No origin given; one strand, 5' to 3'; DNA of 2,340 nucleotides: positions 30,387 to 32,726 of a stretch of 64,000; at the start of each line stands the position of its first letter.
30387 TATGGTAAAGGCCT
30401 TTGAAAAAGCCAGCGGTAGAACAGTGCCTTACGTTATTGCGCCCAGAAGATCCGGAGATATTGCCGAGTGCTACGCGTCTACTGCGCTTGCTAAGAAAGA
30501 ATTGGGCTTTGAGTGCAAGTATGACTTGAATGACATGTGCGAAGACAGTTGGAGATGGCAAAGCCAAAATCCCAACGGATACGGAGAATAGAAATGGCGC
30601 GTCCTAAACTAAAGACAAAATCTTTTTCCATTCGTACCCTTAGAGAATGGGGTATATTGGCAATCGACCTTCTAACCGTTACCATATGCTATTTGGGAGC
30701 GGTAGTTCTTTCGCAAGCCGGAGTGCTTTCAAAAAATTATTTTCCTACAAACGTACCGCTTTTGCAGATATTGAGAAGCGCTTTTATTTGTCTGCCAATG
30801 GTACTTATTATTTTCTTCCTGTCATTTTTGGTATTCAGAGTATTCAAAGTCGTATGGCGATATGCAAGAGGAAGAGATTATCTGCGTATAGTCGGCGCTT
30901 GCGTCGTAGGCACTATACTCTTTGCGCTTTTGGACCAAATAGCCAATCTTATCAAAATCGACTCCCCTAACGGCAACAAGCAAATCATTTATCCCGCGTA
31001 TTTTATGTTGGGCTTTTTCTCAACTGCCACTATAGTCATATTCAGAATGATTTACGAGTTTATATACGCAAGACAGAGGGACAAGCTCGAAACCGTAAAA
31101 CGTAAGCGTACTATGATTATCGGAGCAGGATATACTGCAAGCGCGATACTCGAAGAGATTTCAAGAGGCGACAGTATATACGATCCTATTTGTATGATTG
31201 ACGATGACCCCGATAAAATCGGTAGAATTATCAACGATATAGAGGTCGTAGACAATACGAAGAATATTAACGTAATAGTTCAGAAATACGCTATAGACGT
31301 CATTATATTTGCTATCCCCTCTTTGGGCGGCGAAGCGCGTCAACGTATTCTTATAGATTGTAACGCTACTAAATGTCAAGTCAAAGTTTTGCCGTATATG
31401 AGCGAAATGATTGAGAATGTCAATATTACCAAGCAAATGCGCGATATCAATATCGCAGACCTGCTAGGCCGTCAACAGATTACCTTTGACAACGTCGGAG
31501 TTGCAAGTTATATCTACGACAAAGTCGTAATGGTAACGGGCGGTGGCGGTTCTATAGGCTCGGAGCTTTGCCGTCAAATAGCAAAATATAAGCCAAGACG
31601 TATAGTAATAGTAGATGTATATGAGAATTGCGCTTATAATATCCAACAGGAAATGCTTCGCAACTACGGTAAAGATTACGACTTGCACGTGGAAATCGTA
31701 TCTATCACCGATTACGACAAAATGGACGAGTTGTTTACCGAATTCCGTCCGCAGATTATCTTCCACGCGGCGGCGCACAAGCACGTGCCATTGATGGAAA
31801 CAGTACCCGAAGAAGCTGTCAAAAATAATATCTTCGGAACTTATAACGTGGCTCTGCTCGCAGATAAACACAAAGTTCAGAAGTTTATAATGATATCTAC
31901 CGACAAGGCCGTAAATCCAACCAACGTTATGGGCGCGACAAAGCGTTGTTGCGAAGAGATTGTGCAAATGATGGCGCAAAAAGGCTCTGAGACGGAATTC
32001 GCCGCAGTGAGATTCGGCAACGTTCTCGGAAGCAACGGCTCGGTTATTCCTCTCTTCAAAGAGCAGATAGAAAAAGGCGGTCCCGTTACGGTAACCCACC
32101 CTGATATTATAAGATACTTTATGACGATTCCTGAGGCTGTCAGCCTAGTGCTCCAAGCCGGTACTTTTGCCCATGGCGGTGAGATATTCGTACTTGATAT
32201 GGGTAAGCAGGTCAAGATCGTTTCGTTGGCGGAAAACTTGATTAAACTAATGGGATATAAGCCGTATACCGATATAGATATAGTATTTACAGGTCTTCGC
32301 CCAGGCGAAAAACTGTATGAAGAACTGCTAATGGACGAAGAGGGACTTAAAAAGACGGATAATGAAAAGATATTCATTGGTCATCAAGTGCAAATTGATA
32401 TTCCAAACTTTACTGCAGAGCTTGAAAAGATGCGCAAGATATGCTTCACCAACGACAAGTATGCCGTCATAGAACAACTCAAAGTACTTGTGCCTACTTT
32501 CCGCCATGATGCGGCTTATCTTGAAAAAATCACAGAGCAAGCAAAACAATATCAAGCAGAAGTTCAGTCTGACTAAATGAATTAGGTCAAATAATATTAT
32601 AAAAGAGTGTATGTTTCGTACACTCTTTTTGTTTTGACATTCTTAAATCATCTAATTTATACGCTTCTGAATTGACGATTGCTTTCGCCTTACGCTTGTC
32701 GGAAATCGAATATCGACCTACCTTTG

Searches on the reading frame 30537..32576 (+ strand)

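Call 63: search_protein_families(library=pfam, proteins=[window:30537-32576:+], max_evalue=0.00001)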
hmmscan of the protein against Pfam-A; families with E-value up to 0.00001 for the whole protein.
window:30537-32576:+ (679 aa): 6 families
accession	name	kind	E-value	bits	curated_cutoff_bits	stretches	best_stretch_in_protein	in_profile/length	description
PF02719.21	Polysacc_synt_2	-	1.3e-121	405.8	20.2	1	331-614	1-290/293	Polysaccharide biosynthesis protein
PF01370.27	Epimerase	-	7.1e-24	85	20.9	1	331-544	1-227/240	NAD dependent epimerase/dehydratase family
PF16363.11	GDP_Man_Dehyd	-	3.5e-14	53.4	27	1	332-456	1-130/332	GDP-mannose 4,6 dehydratase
PF04321.23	RmlD_sub_bind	-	2e-13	50.5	27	1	331-502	3-157/287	RmlD substrate binding domain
PF01073.25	3Beta_HSD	-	1.1e-08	34.9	22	1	332-468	1-129/280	3-beta hydroxysteroid dehydrogenase/isomerase family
PF03435.24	Sacchrp_dh_NADP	-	7.5e-07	30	25.1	0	193-242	2-44/129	Saccharopine dehydrogenase NADP binding domain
